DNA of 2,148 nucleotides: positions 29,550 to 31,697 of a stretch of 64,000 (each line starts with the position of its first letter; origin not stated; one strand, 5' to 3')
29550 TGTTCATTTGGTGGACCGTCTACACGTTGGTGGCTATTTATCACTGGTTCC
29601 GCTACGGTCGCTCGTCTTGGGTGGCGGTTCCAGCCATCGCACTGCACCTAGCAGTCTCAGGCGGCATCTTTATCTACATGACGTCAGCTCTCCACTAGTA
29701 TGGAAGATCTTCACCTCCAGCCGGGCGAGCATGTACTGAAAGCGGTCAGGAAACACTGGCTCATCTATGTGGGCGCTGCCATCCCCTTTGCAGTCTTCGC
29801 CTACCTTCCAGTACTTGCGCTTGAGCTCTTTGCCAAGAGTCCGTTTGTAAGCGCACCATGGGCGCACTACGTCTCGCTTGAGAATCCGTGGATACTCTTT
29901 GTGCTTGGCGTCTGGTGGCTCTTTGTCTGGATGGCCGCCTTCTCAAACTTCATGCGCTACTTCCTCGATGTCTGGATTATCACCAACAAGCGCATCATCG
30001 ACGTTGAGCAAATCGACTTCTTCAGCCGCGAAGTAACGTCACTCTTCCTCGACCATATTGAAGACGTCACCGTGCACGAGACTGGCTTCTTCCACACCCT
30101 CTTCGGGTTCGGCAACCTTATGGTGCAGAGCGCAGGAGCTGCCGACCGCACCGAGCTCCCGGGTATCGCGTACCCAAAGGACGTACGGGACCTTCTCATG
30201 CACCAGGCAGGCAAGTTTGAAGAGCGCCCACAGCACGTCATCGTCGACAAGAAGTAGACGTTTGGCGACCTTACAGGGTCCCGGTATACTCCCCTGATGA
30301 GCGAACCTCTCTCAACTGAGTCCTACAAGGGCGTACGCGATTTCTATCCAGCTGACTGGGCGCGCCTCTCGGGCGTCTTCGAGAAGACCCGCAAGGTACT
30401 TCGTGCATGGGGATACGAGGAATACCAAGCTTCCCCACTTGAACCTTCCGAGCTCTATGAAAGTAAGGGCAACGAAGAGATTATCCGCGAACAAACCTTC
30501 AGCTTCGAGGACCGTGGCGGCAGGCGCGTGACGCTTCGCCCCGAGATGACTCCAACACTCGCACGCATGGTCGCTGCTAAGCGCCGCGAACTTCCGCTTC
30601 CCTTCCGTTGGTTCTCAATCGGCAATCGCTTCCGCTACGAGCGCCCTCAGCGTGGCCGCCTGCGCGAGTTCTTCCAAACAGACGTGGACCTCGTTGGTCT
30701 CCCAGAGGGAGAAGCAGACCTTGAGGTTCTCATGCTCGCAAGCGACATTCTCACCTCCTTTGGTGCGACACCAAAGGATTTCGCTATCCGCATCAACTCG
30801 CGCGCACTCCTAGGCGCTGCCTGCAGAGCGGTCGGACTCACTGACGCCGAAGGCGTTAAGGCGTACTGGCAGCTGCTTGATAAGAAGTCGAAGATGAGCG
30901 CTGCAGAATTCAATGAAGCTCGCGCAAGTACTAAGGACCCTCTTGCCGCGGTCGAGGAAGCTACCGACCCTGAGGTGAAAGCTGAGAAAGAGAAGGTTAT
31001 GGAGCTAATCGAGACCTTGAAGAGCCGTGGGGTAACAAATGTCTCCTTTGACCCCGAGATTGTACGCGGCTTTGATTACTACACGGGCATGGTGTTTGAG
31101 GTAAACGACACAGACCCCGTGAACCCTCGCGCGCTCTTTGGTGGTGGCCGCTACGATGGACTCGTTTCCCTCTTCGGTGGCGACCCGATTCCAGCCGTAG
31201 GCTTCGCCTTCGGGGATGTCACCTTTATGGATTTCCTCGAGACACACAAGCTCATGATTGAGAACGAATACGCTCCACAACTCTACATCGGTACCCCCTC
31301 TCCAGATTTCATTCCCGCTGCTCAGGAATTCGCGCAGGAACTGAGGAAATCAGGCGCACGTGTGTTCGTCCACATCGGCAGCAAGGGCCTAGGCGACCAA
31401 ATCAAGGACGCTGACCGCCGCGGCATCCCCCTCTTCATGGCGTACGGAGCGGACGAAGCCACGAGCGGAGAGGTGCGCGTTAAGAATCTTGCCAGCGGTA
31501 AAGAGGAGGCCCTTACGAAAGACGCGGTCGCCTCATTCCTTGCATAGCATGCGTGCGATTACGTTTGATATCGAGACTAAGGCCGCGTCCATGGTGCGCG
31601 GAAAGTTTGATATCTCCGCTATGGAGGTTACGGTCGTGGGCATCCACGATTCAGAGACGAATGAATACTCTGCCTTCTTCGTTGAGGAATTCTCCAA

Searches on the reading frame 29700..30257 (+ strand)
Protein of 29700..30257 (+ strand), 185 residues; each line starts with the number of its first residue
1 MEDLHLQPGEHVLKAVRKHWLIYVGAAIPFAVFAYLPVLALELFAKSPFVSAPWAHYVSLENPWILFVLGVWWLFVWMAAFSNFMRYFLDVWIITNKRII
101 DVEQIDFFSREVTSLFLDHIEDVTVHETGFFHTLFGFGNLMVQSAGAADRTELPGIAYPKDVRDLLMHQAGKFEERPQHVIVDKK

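Call 27: search_protein_families(library=pfam, proteins=[window:29700-30257:+], max_evalue=1)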
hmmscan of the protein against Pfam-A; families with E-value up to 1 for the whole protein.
window:29700-30257:+ (185 aa): 4 families
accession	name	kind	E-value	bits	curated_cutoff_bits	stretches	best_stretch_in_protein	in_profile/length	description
PF03703.20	bPH_2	-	0.0001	22.9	22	1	94-164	8-76/78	Bacterial PH domain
PF14470.12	bPH_3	-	0.00099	20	23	1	84-130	14-63/95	Bacterial PH domain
PF08000.17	bPH_1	-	0.026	14.9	27.7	1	86-131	37-84/122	Bacterial PH domain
PF13548.11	DUF4126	-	0.075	13.2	27.5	1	34-90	15-70/175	Domain of unknown function (DUF4126)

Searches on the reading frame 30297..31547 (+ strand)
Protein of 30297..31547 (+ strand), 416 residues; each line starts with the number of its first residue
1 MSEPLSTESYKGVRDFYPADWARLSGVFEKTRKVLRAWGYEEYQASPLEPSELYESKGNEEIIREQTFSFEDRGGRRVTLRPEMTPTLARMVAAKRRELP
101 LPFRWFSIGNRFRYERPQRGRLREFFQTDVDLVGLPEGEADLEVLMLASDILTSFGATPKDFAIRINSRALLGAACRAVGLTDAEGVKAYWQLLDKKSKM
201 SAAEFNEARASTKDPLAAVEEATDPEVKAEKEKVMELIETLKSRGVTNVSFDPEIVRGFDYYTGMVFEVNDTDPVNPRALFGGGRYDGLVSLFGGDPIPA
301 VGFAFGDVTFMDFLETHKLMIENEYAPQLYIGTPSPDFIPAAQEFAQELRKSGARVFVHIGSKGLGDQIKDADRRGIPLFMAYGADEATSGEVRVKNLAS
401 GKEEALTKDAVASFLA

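Call 16: find_encoding_contigs(protein=window:30297-31547:+, flank=10000, max_places=1)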
Protein window:30297-31547:+ (416 aa): 17 contigs read that carry it; 1 place shown.
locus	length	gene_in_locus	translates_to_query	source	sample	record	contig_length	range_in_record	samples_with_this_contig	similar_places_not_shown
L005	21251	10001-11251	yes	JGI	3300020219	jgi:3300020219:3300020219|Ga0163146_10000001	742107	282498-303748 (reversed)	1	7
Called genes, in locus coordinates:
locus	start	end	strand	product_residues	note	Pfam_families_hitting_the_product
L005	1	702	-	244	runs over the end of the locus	PF01370:Epimerase, PF02719:Polysacc_synt_2 (faint), PF04321:RmlD_sub_bind (weak), PF16363:GDP_Man_Dehyd, PF07993:NAD_binding_4, PF13460:NAD_binding_10 (weak), PF01073:3Beta_HSD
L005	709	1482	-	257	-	PF01061:ABC2_membrane, PF12698:ABC2_membrane_3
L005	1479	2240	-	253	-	PF00005:ABC_tran, PF13304:AAA_21 (weak)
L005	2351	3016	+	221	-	PF03332:PMM (weak), PF08282:Hydrolase_3 (weak)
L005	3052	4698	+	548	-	PF01565:FAD_binding_4, PF02913:FAD-oxidase_C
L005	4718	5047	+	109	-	-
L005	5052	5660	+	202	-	PF00551:Formyl_trans_N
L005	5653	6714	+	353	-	-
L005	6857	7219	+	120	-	PF00076:RRM_1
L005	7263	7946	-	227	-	-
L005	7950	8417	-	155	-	PF07098:DUF1360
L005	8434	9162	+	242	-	PF03602:Cons_hypoth95 (weak), PF05175:MTS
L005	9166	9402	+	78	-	-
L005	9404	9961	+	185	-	-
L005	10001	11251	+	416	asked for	PF01409:tRNA-synt_2d (weak), PF13393:tRNA-synt_His, PF00587:tRNA-synt_2b, PF03129:HGTP_anticodon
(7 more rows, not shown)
